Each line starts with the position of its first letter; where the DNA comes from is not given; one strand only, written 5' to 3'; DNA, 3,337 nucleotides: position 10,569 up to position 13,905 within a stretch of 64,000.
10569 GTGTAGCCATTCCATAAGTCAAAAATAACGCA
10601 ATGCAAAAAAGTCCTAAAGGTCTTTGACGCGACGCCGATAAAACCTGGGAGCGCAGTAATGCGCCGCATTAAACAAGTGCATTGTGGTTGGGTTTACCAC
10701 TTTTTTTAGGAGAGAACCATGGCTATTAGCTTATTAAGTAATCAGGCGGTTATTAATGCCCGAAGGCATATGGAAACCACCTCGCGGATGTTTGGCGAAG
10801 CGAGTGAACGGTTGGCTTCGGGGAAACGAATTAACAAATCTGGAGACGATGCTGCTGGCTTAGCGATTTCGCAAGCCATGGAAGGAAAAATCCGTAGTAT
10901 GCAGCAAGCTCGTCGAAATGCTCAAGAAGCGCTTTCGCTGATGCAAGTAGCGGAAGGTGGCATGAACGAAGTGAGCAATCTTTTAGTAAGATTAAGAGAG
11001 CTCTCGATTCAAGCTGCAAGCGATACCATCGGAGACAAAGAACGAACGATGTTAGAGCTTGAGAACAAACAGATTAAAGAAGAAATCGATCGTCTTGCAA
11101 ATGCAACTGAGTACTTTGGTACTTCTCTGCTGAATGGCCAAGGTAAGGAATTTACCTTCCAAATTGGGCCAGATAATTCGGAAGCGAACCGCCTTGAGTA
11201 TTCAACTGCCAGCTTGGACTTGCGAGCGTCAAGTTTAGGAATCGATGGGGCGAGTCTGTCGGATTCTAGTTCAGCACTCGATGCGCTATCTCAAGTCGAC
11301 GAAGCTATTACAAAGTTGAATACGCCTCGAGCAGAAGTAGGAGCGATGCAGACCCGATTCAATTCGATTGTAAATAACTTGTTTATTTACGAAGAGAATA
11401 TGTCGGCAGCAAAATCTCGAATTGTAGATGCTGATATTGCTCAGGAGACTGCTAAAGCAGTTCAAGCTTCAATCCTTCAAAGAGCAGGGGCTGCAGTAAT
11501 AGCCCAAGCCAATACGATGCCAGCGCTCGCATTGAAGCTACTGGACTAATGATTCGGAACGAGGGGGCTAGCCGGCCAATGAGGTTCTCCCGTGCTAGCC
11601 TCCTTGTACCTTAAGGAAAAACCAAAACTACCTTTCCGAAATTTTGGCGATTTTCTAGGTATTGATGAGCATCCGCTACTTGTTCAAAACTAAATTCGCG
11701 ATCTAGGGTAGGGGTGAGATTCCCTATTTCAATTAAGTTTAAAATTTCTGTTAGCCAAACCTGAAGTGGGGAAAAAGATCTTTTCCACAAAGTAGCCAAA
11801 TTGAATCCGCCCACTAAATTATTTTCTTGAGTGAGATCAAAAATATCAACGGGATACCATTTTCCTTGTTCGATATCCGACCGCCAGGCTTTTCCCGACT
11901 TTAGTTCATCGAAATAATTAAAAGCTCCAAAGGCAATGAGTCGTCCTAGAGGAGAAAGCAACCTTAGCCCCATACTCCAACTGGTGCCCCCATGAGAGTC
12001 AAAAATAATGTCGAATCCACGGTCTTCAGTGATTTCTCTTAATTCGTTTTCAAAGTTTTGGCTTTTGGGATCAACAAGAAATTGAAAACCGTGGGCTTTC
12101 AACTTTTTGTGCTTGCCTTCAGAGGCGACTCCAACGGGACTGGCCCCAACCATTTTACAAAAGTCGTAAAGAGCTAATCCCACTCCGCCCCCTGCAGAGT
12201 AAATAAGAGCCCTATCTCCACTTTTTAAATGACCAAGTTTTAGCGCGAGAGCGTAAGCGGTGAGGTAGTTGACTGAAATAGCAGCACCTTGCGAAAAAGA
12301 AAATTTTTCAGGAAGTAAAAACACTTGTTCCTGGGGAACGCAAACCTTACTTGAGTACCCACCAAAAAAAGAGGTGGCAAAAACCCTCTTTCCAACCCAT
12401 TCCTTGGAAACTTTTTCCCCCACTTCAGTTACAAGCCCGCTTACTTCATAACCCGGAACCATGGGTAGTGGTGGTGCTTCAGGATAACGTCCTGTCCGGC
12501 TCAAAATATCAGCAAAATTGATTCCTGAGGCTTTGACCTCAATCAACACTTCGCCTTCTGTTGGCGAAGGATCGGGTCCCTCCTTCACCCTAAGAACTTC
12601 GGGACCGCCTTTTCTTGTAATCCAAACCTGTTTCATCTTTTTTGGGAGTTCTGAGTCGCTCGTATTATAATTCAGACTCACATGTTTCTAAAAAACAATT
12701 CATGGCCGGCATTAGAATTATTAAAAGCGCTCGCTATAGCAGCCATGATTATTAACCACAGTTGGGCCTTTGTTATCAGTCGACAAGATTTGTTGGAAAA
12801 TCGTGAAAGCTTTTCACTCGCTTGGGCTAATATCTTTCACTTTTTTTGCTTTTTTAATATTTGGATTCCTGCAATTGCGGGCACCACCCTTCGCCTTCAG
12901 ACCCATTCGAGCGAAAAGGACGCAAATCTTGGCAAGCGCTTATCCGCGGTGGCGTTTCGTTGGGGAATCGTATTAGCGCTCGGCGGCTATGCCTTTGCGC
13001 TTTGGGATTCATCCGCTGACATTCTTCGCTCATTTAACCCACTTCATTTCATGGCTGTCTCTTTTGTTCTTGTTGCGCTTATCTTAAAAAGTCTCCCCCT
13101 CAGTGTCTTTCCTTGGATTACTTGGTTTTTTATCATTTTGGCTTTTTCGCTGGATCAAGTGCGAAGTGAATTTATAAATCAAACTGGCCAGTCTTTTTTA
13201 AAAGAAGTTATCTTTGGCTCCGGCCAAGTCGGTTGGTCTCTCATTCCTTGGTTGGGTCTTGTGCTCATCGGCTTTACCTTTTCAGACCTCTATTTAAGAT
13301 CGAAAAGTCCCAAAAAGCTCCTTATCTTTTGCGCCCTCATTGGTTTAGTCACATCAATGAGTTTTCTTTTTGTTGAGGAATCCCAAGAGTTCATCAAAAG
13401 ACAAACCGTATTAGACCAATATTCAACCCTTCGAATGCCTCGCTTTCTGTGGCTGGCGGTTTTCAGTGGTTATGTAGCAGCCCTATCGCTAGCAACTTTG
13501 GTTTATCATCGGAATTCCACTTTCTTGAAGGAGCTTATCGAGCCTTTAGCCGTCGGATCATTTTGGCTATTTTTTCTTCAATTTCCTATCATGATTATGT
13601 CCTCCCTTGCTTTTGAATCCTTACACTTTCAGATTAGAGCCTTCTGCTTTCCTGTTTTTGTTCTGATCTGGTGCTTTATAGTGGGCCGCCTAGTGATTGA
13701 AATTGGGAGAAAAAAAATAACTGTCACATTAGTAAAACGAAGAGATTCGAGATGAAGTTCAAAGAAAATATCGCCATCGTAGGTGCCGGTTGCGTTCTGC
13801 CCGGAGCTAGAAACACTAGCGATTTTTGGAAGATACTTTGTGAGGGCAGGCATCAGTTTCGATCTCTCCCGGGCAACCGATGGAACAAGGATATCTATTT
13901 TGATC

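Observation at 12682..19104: Compact, orphan PfaA-like (PUFA/glycolipid-synthase-like) type I PKS module between flagellar and pilus genes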

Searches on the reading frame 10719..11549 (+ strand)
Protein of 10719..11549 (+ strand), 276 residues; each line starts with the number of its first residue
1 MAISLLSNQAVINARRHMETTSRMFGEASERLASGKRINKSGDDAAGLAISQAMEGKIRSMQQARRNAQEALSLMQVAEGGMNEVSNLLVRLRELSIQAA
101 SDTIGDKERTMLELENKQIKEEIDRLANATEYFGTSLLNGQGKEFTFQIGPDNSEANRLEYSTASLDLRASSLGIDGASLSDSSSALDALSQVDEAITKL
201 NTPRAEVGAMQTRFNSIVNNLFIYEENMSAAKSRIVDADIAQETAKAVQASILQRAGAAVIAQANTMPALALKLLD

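Call 4: search_protein_families(library=pfam, proteins=[window:10719-11549:+], max_evalue=0.01)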
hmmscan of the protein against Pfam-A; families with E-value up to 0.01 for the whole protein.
window:10719-11549:+ (276 aa): 2 families
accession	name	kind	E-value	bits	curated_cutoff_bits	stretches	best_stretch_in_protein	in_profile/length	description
PF00669.25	Flagellin_N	-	6.9e-31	107.6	26.6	1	7-141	3-137/139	Bacterial flagellin N-terminal helical region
PF00700.27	Flagellin_C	-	9.9e-19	67.9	23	1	191-275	2-86/86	Bacterial flagellin C-terminal helical region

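Call 5: search_protein_families(library=ncbifam, proteins=[window:10719-11549:+], max_evalue=0.01)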
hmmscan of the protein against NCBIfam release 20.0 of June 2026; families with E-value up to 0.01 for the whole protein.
window:10719-11549:+ (276 aa): 29 families (the best 25 are shown)
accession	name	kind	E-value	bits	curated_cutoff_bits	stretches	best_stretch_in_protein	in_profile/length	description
NF009444.0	PRK12802.1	equivalog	2e-63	214.6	332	1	1-275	1-281/282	flagellin domain-containing protein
NF009448.0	PRK12806.1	equivalog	2.7e-63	214.4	531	2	5-174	5-170/475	flagellin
NF006467.0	PRK08869.1-2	subfamily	5.7e-60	203.5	443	2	2-157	2-157/400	flagellin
NF006469.0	PRK08869.1-4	equivalog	2.6e-58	198.2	627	2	1-163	1-163/377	flagellin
NF006468.0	PRK08869.1-3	subfamily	8.5e-56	189.6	436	2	1-160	1-160/378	polar flagellin E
NF006466.0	PRK08869.1-1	subfamily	2.1e-54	185.5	426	2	1-163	1-163/377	flagellin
NF038071.1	lat_flg_LafA_2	exception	1.2e-52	179.1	365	1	1-275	1-283/284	lateral flagellin LafA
NF005294.0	PRK06819.1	subfamily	6.7e-50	170.7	387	2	13-185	13-180/376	FliC/FljB family flagellin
NF006470.0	PRK08869.1-5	equivalog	2.9e-46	158.4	423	2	10-158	9-157/388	flagellin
NF009446.0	PRK12804.1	subfamily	1.1e-44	153.1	352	1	10-275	8-300/301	flagellin Hag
NF005953.0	PRK08026.1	subfamily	5.4e-44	151.7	619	2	26-156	26-155/548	FliC/FljB family flagellin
NF009449.0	PRK12807.1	subfamily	2e-43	149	347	1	17-275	15-286/287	flagellin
NF006264.0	PRK08411.1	subfamily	1.5e-38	133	729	2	5-155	5-155/572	flagellin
NF009450.0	PRK12808.1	equivalog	2.1e-37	129.8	476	2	23-150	21-147/476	flagellin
NF009445.0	PRK12803.1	equivalog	2.1e-36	125.8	450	2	8-138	6-136/335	flagellin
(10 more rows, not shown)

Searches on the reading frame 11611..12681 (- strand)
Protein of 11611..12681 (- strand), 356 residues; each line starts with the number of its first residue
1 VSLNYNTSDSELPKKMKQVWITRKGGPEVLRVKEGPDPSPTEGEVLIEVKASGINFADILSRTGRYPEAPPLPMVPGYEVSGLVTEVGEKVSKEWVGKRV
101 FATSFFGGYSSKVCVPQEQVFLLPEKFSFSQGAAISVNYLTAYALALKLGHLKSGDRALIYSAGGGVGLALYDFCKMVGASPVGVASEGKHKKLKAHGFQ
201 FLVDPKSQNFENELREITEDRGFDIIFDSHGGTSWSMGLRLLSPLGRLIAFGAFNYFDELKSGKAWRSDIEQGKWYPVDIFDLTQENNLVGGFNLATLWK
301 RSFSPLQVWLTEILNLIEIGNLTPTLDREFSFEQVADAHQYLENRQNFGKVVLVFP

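Call 4: search_protein_families(library=pfam, proteins=[window:11611-12681:-], max_evalue=0.01)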
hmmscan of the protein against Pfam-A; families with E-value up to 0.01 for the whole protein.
window:11611-12681:- (356 aa): 3 families
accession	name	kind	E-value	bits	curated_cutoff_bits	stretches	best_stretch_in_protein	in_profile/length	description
PF13602.12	ADH_zinc_N_2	-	1.1e-18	68.9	27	1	198-353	2-134/134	Zinc-binding dehydrogenase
PF08240.17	ADH_N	-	1.4e-16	61.1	23.5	1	42-125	2-104/104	Alcohol dehydrogenase GroES-like domain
PF00107.32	ADH_zinc_N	-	2.1e-14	54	31.8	1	166-254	1-91/129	Zinc-binding dehydrogenase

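Call 5: search_protein_families(library=ncbifam, proteins=[window:11611-12681:-], max_evalue=0.01)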
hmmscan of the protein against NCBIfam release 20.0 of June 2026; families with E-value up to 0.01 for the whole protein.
window:11611-12681:- (356 aa): 26 families (the best 25 are shown)
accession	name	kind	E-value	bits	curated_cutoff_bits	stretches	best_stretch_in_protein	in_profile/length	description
TIGR02824.1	quinone_pig3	subfamily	5.9e-63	212.8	296.8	2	16-253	1-239/325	putative NAD(P)H quinone oxidoreductase, PIG3 family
NF008024.0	PRK10754.1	subfamily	5.5e-42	144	348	1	17-253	3-240/327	NADPH:quinone reductase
NF041183.1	Pks2_ls1_myc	equivalog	3.1e-32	110.5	2400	1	39-261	1429-1652/2086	sulfolipid-1 biosynthesis phthioceranic/hydroxyphthioceranic acid synthase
NF010344.0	PRK13771.1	subfamily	3.5e-28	98.5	349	2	28-102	11-84/334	putative alcohol dehydrogenase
NF041172.1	AcrlCoa_red_Thmprot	equivalog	8.4e-24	84.1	500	2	16-122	1-104/334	acryloyl-CoA reductase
TIGR01751.1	crot-CoA-red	equivalog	2.3e-20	72.7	378.55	2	106-217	139-253/398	crotonyl-CoA carboxylase/reductase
TIGR02823.1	oxido_YhdH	subfamily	1e-16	60.7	297.25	1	37-252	21-242/324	acrylyl-CoA reductase family protein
TIGR02817.1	adh_fam_1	subfamily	1.4e-15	57.6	284.05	1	36-248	23-243/336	zinc-binding alcohol dehydrogenase family protein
TIGR01202.1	bchC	equivalog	6.7e-15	55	291.25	1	30-254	13-233/308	chlorophyll synthesis pathway protein BchC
NF041097.1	keto_inos_dh_IolM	equivalog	6.8e-15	54.6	450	2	29-103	39-120/389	scyllo-inosose 3-dehydrogenase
NF058644.1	CurcmRedCuraProt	equivalog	3.7e-13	49.3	440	1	82-353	69-331/336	NADPH-dependent curcumin/dihydrocurcumin reductase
TIGR03989.1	Rxyl_3153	subfamily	3.8e-13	49.4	440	2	38-102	22-85/370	NDMA-dependent alcohol dehydrogenase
NF007489.0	PRK10083.1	equivalog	4.5e-13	48.9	376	1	27-101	9-82/339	Zn-dependent oxidoreductase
NF003808.0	PRK05396.1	equivalog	5.5e-13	48.5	380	2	107-232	119-242/341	L-threonine 3-dehydrogenase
TIGR00692.1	tdh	equivalog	1.1e-12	47.7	458.35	2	107-249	117-258/340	L-threonine 3-dehydrogenase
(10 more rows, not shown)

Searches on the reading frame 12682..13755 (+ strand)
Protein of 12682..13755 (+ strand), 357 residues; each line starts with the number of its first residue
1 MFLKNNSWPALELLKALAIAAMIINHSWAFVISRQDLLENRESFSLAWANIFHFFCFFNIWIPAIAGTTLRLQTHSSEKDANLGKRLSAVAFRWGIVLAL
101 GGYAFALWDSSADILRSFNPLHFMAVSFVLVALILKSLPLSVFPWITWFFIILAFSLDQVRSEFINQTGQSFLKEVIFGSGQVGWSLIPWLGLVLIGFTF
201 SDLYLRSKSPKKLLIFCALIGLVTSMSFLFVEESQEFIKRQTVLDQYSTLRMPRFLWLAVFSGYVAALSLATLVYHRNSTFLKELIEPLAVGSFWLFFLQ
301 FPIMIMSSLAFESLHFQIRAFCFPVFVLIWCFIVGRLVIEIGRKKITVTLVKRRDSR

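Call 4: search_protein_families(library=pfam, proteins=[window:12682-13755:+], max_evalue=0.01)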
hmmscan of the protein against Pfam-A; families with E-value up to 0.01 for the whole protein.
window:12682-13755:+ (357 aa): 2 families
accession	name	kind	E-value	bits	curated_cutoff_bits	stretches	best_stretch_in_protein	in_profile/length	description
PF01757.29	Acyl_transf_3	-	1e-06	28.5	31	1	100-334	96-324/326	Acyltransferase domain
PF07786.18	HGSNAT_cat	-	2.1e-06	27.9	22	1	10-207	4-187/222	Heparan-alpha-glucosaminide N-acetyltransferase, catalytic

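Call 5: search_protein_families(library=ncbifam, proteins=[window:12682-13755:+], max_evalue=0.01)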
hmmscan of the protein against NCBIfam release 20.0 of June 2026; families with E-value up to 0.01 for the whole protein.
window:12682-13755:+ (357 aa): 0 families

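Call 52: find_homologous_proteins(query=window:12682-13755:+, max_evalue=0.001)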
Query window:12682-13755:+ (357 aa): 8 proteins with E <= 0.001 among 8000 candidates.
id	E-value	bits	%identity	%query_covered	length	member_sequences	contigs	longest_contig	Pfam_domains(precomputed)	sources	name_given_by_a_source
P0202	1.4e-219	747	95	100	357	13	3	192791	PF01757.29,PF07786.19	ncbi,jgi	jgi:hypothetical protein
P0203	9.8e-166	570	74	99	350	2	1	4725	PF01757.29,PF07786.19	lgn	-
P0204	3.0e-128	446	77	74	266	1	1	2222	-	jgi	jgi:hypothetical protein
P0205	1.3e-108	382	51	97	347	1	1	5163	PF01757.29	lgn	-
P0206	1.1e-78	283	43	99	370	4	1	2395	-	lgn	-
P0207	3.7e-76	275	41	99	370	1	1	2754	-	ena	-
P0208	1.7e-72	263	38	100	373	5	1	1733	-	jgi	jgi:hypothetical protein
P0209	4.3e-72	262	39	99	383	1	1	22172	PF07786.19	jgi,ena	jgi:hypothetical protein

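Call 64: predict_structure(alignment_id=A4)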
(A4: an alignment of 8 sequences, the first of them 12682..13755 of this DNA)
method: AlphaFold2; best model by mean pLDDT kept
length: 357 residues; sequences in the alignment: 8
mean_pLDDT: 74.6   pTM: 0.70
mean pLDDT of the five models: 74.6, 71.8, 71.8, 70.8, 67.8
residues with pLDDT >= 90: 21; 70-90: 227; 50-70: 90; < 50: 19
segments of 3 or more residues with pLDDT < 50: 1-7, 74-78, 348-350
pLDDT, mean of each block of 10 residues (from residue 1): 45 77 82 86 83 68 58 48 72 82 72 60 81 83 86 78 56 65 65 81 80 92 91 83 65 81 86 69 77 73 85 88 89 84 57 51
secondary structure, 60 per line:
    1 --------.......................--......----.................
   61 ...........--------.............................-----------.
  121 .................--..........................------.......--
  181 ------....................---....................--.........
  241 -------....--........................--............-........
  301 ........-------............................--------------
elements in order: H9-31 H34-39 H44-71 H80-108 H120-137 H140-165 H172-178 H187-206 H210-229 H232-240 H248-251 H254-277 H280-291 H293-308 H316-343

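Call 67: fold_search(model_id=the predicted structure, library=pdb)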
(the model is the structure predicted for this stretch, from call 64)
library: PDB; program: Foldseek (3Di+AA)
matches with E <= 10: 285; with E <= 0.001: 0
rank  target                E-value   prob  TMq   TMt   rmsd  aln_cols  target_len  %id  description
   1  8xik                  1.2e-02  1.00  0.46  0.37   7.6       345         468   14  Structure of acyltransferase GWT1 in complex with manogepix(APX001A) (released 2024-10-02)
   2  8xij                  1.6e-02  1.00  0.46  0.37   7.5       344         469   12  Structure of acyltransferase GWT1 bound to palmitoyl-CoA (released 2024-10-02)
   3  28vj_B                2.2e-01  0.15  0.14  0.14  20.3       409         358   11  NorA bound to miniprotein I-23 (released 2026-04-08)
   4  3qf4_A                2.3e-01  0.23  0.16  0.11  26.6       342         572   13  Crystal structure of a heterodimeric ABC transporter in its inward-facing conformation (released 2012-03-28)
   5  7dsw_A                3.3e-01  0.16  0.15  0.13  22.8       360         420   12  Structure of a human NHE1-CHP1 complex under pH 7.5 (released 2021-06-23)
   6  9il4_A                3.4e-01  0.15  0.17  0.18  20.3       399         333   14  Structure and iron-transporting mechanism of BOCT1 (released 2025-07-02)
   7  6ql4_B                4.4e-01  0.08  0.12  0.08  27.9       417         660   10  Crystal structure of nucleotide-free Mgm1 (released 2019-07-03)
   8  4tq3_A                4.5e-01  0.10  0.13  0.15  21.6       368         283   13  Structure of a UbiA homolog from Archaeoglobus fulgidus bound to GPP and Mg2+ (released 2014-07-16)
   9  1xme_A                5.6e-01  0.21  0.21  0.15  22.1       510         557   15  Structure of Recombinant Cytochrome ba3 Oxidase from Thermus thermophilus (released 2005-03-22)
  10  8wcw_A                6.3e-01  0.13  0.15  0.11  27.6       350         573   13  Cryo-EM structure of MsRv1273c/72c from Mycobacterium smegmatis in the IFapo state (released 2025-03-26)
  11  1ehk_A                6.9e-01  0.20  0.21  0.16  21.8       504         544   15  CRYSTAL STRUCTURE OF THE ABERRANT BA3-CYTOCHROME-C OXIDASE FROM THERMUS THERMOPHILUS (released 2001-02-22)
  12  7b9f_D                7.1e-01  0.20  0.22  0.18  25.2       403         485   11  Structure of the mycobacterial ESX-5 Type VII Secretion System hexameric pore complex (released 2021-07-07)
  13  3s8f_A                8.1e-01  0.13  0.17  0.13  22.4       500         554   14  1.8 A structure of ba3 cytochrome c oxidase from Thermus thermophilus in lipid environment (released 2011-08-03)
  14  5uen_B                8.8e-01  0.08  0.13  0.12  28.8       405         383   11  Crystal structure of the human adenosine A1 receptor A1AR-bRIL in complex with the covalent antagonist DU172 at 3.2A r (released 2017-03-01)
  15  3s3b_A                9.1e-01  0.16  0.20  0.15  22.1       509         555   15  Structure of Thermus thermophilus cytochrome ba3 oxidase 240s after Xe depressurization (released 2012-05-23)
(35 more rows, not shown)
